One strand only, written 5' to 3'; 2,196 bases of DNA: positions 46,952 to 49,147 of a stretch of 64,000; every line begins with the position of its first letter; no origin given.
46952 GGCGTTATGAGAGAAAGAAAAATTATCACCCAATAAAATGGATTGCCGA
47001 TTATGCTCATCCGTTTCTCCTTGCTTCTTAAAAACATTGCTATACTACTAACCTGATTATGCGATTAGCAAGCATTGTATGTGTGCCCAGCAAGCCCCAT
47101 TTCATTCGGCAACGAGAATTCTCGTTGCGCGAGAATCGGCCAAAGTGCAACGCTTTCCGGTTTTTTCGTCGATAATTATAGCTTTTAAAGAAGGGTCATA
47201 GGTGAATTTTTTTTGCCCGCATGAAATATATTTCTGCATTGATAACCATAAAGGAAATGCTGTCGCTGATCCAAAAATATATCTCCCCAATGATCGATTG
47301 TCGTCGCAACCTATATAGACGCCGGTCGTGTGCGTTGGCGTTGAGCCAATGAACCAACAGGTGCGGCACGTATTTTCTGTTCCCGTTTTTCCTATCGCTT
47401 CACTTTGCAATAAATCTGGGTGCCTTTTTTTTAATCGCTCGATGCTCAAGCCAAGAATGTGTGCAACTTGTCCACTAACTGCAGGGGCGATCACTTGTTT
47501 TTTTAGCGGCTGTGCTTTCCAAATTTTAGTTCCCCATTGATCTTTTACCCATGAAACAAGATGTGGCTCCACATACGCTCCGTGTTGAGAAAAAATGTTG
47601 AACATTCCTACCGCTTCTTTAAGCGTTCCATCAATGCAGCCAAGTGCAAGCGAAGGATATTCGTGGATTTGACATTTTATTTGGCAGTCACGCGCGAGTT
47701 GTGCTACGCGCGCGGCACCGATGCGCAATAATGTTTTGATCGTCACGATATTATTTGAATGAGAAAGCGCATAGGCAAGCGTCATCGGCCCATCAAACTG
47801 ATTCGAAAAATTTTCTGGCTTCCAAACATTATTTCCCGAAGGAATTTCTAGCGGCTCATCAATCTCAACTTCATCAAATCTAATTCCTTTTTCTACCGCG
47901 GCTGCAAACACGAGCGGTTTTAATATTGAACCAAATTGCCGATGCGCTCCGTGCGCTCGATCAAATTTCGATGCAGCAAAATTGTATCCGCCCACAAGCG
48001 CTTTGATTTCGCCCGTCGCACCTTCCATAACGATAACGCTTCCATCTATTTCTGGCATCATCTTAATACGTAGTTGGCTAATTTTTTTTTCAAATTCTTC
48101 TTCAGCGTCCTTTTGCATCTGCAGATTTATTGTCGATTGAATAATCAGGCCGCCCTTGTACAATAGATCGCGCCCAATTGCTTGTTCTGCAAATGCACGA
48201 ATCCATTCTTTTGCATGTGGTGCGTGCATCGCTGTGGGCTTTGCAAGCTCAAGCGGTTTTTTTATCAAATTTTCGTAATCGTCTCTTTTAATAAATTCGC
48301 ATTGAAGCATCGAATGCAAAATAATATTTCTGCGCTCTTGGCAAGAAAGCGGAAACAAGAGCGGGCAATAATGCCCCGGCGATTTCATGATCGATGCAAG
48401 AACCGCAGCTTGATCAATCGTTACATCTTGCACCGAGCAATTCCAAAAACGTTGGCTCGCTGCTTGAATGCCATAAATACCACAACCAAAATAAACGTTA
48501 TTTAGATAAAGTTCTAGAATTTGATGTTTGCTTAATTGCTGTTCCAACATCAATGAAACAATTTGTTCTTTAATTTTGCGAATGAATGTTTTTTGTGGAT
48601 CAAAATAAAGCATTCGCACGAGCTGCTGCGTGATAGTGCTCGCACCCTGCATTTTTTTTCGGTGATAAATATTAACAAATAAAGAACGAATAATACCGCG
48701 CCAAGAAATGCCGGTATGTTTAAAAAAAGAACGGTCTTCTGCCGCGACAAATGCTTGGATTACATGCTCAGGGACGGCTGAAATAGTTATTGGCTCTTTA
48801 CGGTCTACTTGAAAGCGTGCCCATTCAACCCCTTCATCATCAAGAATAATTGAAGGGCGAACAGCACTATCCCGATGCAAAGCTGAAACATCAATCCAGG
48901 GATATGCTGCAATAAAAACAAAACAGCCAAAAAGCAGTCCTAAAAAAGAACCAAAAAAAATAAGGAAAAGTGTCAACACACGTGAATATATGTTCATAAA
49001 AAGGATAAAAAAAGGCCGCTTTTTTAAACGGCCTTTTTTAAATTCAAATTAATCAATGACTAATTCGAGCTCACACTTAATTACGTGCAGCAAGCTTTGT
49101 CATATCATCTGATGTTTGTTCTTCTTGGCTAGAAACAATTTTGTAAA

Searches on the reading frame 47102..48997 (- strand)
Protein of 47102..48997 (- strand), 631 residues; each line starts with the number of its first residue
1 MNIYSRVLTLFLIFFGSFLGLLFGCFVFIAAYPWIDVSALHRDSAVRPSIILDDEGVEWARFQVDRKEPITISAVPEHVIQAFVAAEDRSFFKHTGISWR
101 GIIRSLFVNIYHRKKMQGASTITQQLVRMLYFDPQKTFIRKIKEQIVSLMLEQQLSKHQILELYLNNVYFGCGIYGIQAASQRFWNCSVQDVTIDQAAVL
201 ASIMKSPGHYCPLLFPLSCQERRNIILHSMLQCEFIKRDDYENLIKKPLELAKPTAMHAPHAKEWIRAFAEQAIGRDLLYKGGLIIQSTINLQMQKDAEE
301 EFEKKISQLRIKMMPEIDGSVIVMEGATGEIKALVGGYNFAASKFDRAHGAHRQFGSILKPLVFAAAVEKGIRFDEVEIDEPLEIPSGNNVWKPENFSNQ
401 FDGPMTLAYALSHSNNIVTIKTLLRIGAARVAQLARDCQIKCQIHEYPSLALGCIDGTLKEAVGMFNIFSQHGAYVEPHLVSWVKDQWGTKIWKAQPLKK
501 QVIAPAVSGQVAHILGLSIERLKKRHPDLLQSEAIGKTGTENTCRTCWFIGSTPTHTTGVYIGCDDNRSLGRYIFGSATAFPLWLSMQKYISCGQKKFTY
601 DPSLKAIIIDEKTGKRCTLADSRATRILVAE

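Call 60: search_protein_families(library=pfam, proteins=[window:47102-48997:-], max_evalue=0.00001)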
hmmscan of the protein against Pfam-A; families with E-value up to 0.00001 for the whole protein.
window:47102-48997:- (631 aa): 2 families
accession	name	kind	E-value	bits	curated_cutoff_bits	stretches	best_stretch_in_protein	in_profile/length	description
PF00912.28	Transgly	-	5.2e-57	192.6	27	1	61-230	7-177/178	Transglycosylase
PF00905.27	Transpeptidase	-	3.1e-18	66.5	22.1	1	319-557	1-268/299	Penicillin binding protein transpeptidase domain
